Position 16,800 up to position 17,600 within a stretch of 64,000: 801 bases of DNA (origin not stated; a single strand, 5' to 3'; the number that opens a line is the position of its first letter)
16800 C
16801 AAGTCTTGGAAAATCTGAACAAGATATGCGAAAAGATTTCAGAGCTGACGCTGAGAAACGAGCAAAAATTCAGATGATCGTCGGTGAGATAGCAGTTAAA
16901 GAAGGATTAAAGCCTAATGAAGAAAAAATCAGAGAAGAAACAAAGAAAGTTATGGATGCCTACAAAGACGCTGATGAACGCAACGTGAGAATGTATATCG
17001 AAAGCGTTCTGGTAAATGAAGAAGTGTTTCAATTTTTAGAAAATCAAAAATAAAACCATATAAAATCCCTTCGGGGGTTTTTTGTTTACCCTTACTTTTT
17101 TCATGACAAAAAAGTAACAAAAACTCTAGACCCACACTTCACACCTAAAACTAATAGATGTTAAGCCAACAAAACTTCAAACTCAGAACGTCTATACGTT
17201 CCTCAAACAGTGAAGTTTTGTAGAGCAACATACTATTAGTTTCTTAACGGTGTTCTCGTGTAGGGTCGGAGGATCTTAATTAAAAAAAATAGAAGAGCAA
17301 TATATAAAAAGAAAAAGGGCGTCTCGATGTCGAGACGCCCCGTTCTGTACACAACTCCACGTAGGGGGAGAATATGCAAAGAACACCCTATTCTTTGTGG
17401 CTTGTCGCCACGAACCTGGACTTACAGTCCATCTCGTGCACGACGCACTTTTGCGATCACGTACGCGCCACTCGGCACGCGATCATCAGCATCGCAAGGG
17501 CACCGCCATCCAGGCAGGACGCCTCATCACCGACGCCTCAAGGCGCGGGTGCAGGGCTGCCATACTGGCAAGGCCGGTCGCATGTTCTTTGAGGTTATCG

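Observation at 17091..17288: A ~190-bp conserved element present twice with compensatory base changes: candidate novel structured RNA leader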

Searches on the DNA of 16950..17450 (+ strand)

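Call 7: search_rna_families(source=window, start=16950, end=17450, threshold=evalue, max_evalue=10, show_alignments=3)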
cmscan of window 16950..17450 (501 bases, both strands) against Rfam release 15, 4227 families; matches with E-value up to 10: 26.
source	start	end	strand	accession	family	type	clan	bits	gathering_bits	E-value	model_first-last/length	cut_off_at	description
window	17280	17340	+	RF04184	BTnc060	Gene; sRNA;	-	23.5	228.9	0.17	150-208/213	no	Bacteroides sRNA BTnc060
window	17141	17253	+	RF03351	MIR6020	Gene; miRNA;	-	22.3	118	0.056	1-110/110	no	MIR6020 microRNA precursor family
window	17235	17317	+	RF01463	rli27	Gene; sRNA;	-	22.2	55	9.2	1-99/99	no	Listeria sRNA rli27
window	17023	17088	+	RF02414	rli60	Gene; sRNA;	-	20.8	60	2.8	1-191/191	no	Listeria sRNA rli60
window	17042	17104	-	RF02063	STnc350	Gene; sRNA;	-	20.7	60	0.22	1-68/68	no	Salmonella enterica sRNA STnc350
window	17302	17374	-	RF00519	suhB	Gene; sRNA;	CL00108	19.9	41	0.097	1-77/77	no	Makes More Granules Regulator RNA (mmgR)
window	17028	17102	+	RF01770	rimP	Cis-reg; leader;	-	19.8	47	0.93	1-102/102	no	Gammaprotebacteria rimP leader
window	17061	17177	-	RF04180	BTnc231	Gene; sRNA;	-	19.1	80.4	0.15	1-154/154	no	Bacteroides sRNA BTnc231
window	17026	17050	-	RF01318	CRISPR-DR5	Gene; CRISPR;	CL00015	18.1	40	5.1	1-37/37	no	CRISPR RNA direct repeat element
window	17062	17112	-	RF02084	STnc130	Gene; sRNA;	-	17.6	55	4.7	78-126/135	no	Enterobacteria sRNA STnc130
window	17011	17086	+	RF01859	Phe_leader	Cis-reg; leader;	-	17.3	55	2.9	1-125/125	no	Phenylalanine leader peptide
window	17047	17118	-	RF02495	ohsC_RNA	Gene; antitoxin;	-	17.3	50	5.7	1-77/77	no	Oppression of Hydrophobic ORF by sRNA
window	17284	17341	+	RF02844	RefA9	Gene; antisense;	-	17.2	49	5.1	1-64/64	no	Enterococcus sRNA A9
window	17058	17139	-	RF01859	Phe_leader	Cis-reg; leader;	-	17.1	55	3.3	1-125/125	no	Phenylalanine leader peptide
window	17008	17106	-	RF01212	sn2524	Gene; snRNA; snoRNA; CD-box;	-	17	44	6.7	1-109/109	no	Small nucleolar RNA sn2524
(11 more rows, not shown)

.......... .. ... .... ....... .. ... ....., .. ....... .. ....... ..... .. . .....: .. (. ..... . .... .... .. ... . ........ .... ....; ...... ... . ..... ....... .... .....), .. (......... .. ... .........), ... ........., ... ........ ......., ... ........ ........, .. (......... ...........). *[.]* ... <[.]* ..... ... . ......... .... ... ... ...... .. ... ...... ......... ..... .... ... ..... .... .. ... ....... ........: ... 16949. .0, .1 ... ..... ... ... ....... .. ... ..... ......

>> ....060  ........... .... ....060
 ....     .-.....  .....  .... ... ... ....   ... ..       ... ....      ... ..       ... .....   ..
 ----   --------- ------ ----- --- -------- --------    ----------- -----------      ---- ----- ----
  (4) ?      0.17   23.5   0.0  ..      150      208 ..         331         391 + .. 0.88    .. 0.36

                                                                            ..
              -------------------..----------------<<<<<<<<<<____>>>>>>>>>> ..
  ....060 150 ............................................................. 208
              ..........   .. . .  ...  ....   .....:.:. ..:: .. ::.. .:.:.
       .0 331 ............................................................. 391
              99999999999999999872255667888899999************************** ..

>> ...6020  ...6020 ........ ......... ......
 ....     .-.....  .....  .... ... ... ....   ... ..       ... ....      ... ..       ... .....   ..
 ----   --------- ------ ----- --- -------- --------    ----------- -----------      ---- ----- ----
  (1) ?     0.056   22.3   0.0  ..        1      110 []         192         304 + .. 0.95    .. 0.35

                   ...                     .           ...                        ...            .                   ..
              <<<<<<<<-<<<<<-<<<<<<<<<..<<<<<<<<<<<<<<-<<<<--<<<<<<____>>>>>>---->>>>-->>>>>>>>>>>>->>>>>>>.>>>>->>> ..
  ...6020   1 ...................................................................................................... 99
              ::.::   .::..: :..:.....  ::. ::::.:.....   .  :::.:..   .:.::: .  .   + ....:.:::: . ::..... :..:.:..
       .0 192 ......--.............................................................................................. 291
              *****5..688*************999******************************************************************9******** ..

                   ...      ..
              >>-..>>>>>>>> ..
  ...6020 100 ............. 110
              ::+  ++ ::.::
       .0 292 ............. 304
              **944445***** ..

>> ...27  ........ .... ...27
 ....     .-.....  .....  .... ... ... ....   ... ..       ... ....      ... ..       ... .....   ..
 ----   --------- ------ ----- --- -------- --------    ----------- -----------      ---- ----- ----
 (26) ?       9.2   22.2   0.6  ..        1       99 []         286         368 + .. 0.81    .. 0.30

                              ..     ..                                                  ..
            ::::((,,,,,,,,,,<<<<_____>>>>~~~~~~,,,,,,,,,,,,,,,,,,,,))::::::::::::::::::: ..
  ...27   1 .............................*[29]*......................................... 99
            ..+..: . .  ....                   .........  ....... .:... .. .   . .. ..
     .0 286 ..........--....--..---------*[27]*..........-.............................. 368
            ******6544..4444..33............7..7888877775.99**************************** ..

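Call 32: build_rna_model(alignment_id=A2)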
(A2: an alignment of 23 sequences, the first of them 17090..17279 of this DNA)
Model R1 built from alignment A2 (23 sequences, 237 columns); structure: RNAalifold consensus.
model positions 209; base pairs 54; branch points 0; effective number of sequences 1.45; information 0.591 bits per position. Calibrated on 0.2 Mb of random sequence (short: E-values are rough).
structure used (alignment columns):
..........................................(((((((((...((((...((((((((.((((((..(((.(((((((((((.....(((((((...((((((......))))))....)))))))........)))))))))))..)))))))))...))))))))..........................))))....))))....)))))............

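Call 33: search_with_rna_model(model_id=R1, sources=[window, L031, L032, L033, L034, L035, L036, L037, L039, L041, L042, L043, L044, L046, L047, L048, L050, L052, L053, L054, L055, L056, L057, L058, L060, L061], max_evalue=1)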
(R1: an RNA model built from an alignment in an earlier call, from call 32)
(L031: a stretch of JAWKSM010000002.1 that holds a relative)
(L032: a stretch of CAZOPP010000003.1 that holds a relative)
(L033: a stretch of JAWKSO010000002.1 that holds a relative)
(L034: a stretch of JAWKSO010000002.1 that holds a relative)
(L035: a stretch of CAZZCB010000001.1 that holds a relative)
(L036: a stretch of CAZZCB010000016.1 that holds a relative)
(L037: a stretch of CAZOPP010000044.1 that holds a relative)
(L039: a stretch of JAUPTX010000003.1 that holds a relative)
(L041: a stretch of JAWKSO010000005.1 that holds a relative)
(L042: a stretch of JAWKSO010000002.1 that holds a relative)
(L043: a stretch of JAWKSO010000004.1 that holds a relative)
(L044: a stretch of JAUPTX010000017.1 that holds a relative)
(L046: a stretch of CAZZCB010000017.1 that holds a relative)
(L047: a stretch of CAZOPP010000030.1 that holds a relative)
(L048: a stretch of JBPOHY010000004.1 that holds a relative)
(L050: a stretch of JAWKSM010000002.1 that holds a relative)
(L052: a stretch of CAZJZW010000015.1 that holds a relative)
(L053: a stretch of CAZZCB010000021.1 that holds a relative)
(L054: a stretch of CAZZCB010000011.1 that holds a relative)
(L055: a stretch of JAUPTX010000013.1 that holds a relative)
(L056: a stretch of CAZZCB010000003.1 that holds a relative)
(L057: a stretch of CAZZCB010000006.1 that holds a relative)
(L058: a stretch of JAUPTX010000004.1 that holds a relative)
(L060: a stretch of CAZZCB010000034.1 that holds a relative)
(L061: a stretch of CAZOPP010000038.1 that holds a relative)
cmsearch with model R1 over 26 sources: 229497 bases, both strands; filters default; matches with E-value up to 1: 68.
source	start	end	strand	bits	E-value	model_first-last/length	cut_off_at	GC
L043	4720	4927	+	237.5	1.3e-46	1-209/209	no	0.37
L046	5732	5939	+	236.5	2.1e-46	1-209/209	no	0.34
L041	7703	7910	+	230.5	3.7e-45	1-209/209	no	0.37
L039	4163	4371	-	229.7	5.5e-45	1-209/209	no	0.33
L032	7069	7274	-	220.2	4.8e-43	1-209/209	no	0.3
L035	34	242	+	219.8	5.9e-43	1-209/209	no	0.34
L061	514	720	-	219.4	7.1e-43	1-209/209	no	0.32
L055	3126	3333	-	217.5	1.7e-42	1-209/209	no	0.31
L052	7372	7579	+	216.2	3.3e-42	1-209/209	no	0.34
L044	133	321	-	215.2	5.3e-42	1-209/209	no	0.35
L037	3885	4073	-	210.3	5.2e-41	21-209/209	5'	0.34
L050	2847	3035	+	209.7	7e-41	1-209/209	no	0.34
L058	5460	5668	+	208.6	1.2e-40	1-209/209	no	0.36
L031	2773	2980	-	206.2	3.7e-40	1-209/209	no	0.34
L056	1930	2118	-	201.8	3e-39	1-209/209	no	0.38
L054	926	1134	+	199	1.2e-38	1-209/209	no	0.39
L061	1878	2084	-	197.7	2.1e-38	1-209/209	no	0.32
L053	3892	4080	+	196.6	3.5e-38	1-209/209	no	0.32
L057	1893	2122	+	193.8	1.3e-37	1-209/209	no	0.4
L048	640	866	-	191.5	4e-37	1-209/209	no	0.42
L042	2601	2808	-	191.2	4.6e-37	1-209/209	no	0.32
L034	907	1109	-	167.4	3.6e-32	1-209/209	no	0.31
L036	1983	2106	-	105.1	2.5e-19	46-190/209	no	0.39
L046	270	450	+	82.9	9.6e-15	1-209/209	no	0.38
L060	2629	2719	+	80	3.9e-14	1-91/209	3'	0.27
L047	1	75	-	70.8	3e-12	1-75/209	3'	0.28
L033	6390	6589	+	69.4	5.7e-12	1-209/209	no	0.4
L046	5759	5967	-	50.9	3.8e-08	1-209/209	no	0.35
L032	7042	7247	+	44.3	8.6e-07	1-209/209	no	0.31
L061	4809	4934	+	44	1e-06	1-154/209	3'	0.37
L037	3861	4066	+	43.5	1.3e-06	1-209/209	no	0.32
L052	7399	7607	-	43.3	1.4e-06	1-209/209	no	0.34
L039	4135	4344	+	42.9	1.6e-06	1-209/209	no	0.32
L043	4747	4949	-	42.4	2.1e-06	1-209/209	no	0.37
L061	498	692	+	40.4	5.4e-06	1-209/209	no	0.32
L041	7730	7932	-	39.7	7.5e-06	1-209/209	no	0.37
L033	717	927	+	39.7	7.7e-06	1-209/209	no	0.38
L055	3163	3276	+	39.3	9.3e-06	59-173/209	no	0.3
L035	91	205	-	38.9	1.1e-05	59-173/209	no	0.3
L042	2641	2750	+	33.5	0.00014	59-172/209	no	0.25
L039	4894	5003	+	31.4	0.0004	1-209/209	no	0.24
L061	1885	2028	+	30.7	0.00055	1-209/209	no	0.3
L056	1967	2061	+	29.2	0.0011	59-173/209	no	0.32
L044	170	264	+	28.8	0.0013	59-173/209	no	0.32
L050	2874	3059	-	28.5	0.0015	1-209/209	no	0.34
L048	696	810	+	27.5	0.0025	59-173/209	no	0.34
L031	2810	2921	+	26.8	0.0034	59-172/209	no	0.28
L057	1951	2066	-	26.3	0.0044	59-172/209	no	0.29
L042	2779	2850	+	25.4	0.0066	1-209/209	no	0.24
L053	3919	4101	-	25.3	0.007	1-209/209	no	0.32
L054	983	1097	-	24.7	0.0096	59-173/209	no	0.33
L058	5487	5692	-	24.5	0.01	1-209/209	no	0.37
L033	650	746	-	24.3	0.011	1-209/209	no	0.31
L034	879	1082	+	23.9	0.014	1-209/209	no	0.3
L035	1795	1862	+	19.9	0.091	1-209/209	no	0.34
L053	895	966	+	19.5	0.11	1-209/209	no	0.39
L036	1791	1863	+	19.1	0.13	1-209/209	no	0.36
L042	866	937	-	18.1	0.21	71-160/209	no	0.36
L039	1909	2098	+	16.6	0.44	1-209/209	no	0.31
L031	7185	7249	-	16.2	0.53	1-209/209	no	0.32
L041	7381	7491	-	15.5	0.73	1-209/209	no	0.29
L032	5395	5522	-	15.4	0.76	1-209/209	no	0.37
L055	3304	3364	+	15.1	0.9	1-209/209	no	0.2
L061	4580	4657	+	14.9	0.97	1-209/209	no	0.27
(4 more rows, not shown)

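Call 47: search_with_rna_model(model_id=R1, sources=[L062, L063, L064, L065, L066, L067, L068, L069, L070, L071, L072, L073, L074, L075, L076, L077, L078], max_evalue=0.01)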
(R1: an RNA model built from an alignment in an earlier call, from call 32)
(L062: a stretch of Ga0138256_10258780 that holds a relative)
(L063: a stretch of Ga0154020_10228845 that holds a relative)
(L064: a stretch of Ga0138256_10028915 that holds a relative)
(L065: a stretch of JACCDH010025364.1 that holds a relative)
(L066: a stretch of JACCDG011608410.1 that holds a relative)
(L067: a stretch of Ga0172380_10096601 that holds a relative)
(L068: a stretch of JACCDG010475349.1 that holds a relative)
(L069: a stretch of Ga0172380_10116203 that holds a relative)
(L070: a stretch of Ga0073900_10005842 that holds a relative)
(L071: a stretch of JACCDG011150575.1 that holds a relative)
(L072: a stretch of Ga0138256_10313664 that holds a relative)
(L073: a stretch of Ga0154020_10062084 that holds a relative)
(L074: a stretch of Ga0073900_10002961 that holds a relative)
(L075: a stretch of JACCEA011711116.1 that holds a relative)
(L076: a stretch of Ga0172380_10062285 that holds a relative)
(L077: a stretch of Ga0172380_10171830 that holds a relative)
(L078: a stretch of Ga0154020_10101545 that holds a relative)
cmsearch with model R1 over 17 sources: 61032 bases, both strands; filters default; matches with E-value up to 0.01: 31.
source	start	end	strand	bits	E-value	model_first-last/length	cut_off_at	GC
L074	2559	2769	-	228.5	2.6e-45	1-209/209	no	0.36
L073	189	399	+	227.8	3.5e-45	1-209/209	no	0.36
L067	16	224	-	225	1.3e-44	1-209/209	no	0.35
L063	910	1117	+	223.9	2.2e-44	1-209/209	no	0.34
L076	2906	3113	-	217.5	4.5e-43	1-209/209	no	0.31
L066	6613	6823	+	216.5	7.6e-43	1-209/209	no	0.36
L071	169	376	+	216.2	8.8e-43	1-209/209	no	0.34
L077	763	973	+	213.1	3.7e-42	1-209/209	no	0.33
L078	460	669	+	210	1.6e-41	1-209/209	no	0.4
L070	2558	2765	+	205.5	1.4e-40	1-209/209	no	0.32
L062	1180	1368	-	201.9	7.7e-40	1-209/209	no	0.38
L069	1055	1262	-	193.3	4.5e-38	1-209/209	no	0.39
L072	945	1133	-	193.3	4.6e-38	1-209/209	no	0.38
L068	773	950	-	189.3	2.9e-37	32-209/209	no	0.35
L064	4744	4933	-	188.5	4.4e-37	1-209/209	no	0.33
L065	511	709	-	144.2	5.9e-28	32-209/209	no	0.39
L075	1076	1274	-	144.2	5.9e-28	32-209/209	no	0.39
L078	490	697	-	43.4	3.5e-07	1-209/209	no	0.39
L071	196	404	-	43.3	3.7e-07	1-209/209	no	0.34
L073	216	423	-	41.1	1e-06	1-209/209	no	0.37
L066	6642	6850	-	40.9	1.1e-06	1-209/209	no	0.37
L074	2534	2742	+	40.7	1.2e-06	1-209/209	no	0.36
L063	937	1136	-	39.7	2e-06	1-209/209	no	0.37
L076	2943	3056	+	39.3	2.5e-06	59-173/209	no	0.3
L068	748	954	+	38.7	3.3e-06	1-209/209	no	0.36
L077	790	996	-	35.2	1.7e-05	1-209/209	no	0.33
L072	918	1106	+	34.7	2.2e-05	1-209/209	no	0.37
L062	1155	1341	+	29.8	0.00022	1-209/209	no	0.37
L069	1092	1206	+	23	0.0057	59-173/209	no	0.33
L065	567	682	+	22.8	0.006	59-172/209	no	0.27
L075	1132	1247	+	22.8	0.006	59-172/209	no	0.27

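Call 55: search_with_rna_model(model_id=R1, sources=[window, L031, L032, L034, L035, L039, L041, L042, L043, L044, L046, L048, L050, L052, L053, L054, L055, L056, L057, L058, L061, L062, L063, L064, L066, L067, L069, L070, L071, L072, L073, L074, L076, L077, L078], max_evalue=1e-25, make_alignment=true)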
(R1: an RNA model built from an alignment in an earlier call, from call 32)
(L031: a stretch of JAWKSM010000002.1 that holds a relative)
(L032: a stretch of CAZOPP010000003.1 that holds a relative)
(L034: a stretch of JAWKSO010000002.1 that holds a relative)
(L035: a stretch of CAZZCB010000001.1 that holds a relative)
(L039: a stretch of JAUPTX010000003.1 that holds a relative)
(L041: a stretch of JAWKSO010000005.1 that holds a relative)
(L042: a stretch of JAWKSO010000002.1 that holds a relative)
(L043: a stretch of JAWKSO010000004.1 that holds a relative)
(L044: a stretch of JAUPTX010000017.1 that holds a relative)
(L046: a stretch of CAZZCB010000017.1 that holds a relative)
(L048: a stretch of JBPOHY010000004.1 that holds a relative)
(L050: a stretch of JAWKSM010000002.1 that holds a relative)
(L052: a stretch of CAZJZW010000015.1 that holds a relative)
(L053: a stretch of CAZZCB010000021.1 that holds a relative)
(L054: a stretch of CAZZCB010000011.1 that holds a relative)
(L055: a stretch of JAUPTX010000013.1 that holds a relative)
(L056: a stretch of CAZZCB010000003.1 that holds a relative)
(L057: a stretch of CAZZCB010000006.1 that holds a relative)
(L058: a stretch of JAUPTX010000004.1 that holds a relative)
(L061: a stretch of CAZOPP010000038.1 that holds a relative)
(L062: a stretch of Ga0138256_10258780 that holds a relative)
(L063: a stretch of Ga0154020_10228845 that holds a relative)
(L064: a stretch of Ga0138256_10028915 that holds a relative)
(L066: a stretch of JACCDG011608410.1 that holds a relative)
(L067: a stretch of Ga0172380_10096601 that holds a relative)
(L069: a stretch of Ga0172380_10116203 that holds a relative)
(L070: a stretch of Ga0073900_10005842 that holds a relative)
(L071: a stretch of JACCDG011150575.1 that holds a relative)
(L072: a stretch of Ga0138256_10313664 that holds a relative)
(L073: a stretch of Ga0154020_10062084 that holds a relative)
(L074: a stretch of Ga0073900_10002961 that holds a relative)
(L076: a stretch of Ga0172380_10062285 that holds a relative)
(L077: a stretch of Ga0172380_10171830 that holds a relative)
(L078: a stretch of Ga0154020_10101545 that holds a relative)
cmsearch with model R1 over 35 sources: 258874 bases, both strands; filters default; matches with E-value up to 1e-25: 37.
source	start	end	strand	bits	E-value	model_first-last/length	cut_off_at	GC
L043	4720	4927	+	237.5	1.5e-46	1-209/209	no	0.37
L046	5732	5939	+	236.5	2.4e-46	1-209/209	no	0.34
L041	7703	7910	+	230.5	4.1e-45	1-209/209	no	0.37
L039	4163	4371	-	229.7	6.2e-45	1-209/209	no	0.33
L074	2559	2769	-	228.5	1.1e-44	1-209/209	no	0.36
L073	189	399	+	227.8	1.5e-44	1-209/209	no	0.36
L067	16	224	-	225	5.7e-44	1-209/209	no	0.35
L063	910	1117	+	223.9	9.5e-44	1-209/209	no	0.34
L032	7069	7274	-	220.2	5.4e-43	1-209/209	no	0.3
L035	34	242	+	219.8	6.6e-43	1-209/209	no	0.34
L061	514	720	-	219.4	8e-43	1-209/209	no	0.32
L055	3126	3333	-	217.5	1.9e-42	1-209/209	no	0.31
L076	2906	3113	-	217.5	1.9e-42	1-209/209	no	0.31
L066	6613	6823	+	216.5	3.2e-42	1-209/209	no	0.36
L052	7372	7579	+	216.2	3.7e-42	1-209/209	no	0.34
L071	169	376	+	216.2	3.7e-42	1-209/209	no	0.34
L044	133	321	-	215.2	6e-42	1-209/209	no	0.35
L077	763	973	+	213.1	1.6e-41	1-209/209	no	0.33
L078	460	669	+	210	6.9e-41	1-209/209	no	0.4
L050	2847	3035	+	209.7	7.9e-41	1-209/209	no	0.34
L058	5460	5668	+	208.6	1.3e-40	1-209/209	no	0.36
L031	2773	2980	-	206.2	4.2e-40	1-209/209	no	0.34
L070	2558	2765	+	205.5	5.9e-40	1-209/209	no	0.32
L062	1180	1368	-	201.9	3.3e-39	1-209/209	no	0.38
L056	1930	2118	-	201.8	3.4e-39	1-209/209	no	0.38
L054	926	1134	+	199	1.3e-38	1-209/209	no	0.39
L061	1878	2084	-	197.7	2.3e-38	1-209/209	no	0.32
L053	3892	4080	+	196.6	3.9e-38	1-209/209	no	0.32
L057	1893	2122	+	193.8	1.5e-37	1-209/209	no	0.4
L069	1055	1262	-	193.3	1.9e-37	1-209/209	no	0.39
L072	945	1133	-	193.3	2e-37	1-209/209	no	0.38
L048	640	866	-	191.5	4.6e-37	1-209/209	no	0.42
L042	2601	2808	-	191.2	5.2e-37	1-209/209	no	0.32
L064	4744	4933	-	188.5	1.9e-36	1-209/209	no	0.33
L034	907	1109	-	167.4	4.1e-32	1-209/209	no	0.31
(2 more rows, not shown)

Alignment A4: 37 matches aligned to the model, 239 columns, each read 5' to 3' on its own strand. Consensus structure (alignment columns), stored with it:
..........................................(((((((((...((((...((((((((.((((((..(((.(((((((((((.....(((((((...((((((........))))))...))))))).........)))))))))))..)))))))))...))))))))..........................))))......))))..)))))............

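Call 60: search_dna_similar(query=window:17091-17288:+, collection=plasmids, mode=distant, max_evalue=0.001, max_rows=10)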
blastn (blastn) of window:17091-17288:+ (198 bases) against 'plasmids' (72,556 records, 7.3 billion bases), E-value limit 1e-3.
No match.

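Call 61: search_dna_similar(query=window:17091-17288:+, collection=phages, mode=distant, max_evalue=0.001, max_rows=10)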
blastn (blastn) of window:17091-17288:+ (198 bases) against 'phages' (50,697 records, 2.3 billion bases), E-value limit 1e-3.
No match.
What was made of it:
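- Tried and rejected: No match (calls 60, 61).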

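Call 70: search_with_rna_model(model_id=R1, sources=[L079, L080, L081, L082, L083, L084], max_evalue=1)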
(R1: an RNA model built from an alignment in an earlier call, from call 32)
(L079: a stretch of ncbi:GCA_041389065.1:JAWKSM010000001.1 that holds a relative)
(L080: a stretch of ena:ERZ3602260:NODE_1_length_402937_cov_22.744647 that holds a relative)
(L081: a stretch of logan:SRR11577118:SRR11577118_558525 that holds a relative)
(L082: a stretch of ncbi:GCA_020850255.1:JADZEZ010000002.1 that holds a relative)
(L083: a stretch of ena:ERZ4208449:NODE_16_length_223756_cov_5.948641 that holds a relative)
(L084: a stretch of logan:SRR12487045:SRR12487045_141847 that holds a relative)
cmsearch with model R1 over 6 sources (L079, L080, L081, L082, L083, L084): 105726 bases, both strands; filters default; matches with E-value up to 1: 7.
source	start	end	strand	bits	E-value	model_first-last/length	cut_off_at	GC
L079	9787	9979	+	117.1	3.9e-22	1-209/209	no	0.24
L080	9833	9943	+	37.8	8.6e-06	1-209/209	no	0.25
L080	15393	15455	-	17.2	0.16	1-209/209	no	0.21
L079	11613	11693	-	16.2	0.25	1-209/209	no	0.3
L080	1375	1427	+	14.3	0.61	57-179/209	no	0.34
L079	11843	11891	-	13.8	0.76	1-209/209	no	0.33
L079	9776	9816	-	13.5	0.88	1-209/209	no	0.17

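Call 74: search_with_rna_model(model_id=R1, source=window, filters=off, max_evalue=5)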
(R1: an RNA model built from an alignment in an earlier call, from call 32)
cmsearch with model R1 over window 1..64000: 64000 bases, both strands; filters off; matches with E-value up to 5: 40.
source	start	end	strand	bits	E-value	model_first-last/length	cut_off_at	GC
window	17090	17279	+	194.9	2.2e-38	1-209/209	no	0.36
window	50564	50750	-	184.8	2.6e-36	1-209/209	no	0.36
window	50541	50724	+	28.3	0.00048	1-209/209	no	0.34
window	17117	17296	-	21.6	0.011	1-209/209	no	0.36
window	60534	60586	+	19.6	0.03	90-142/209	no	0.3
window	9432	9529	+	16.8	0.11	1-209/209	no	0.35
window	49196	49255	+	15.9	0.17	1-209/209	no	0.35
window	58650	58716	+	13.5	0.53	81-151/209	no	0.34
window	2150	2219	-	13.5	0.53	1-209/209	no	0.4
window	60542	60575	-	13.4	0.55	98-131/209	no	0.35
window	9921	9984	+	13.2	0.6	47-189/209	no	0.28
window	50753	50882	+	12.7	0.76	1-209/209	no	0.3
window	50284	50363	-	12.6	0.81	1-209/209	no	0.31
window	9922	9974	-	12.2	1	56-179/209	no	0.26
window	17027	17088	+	11.6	1.3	1-209/209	no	0.24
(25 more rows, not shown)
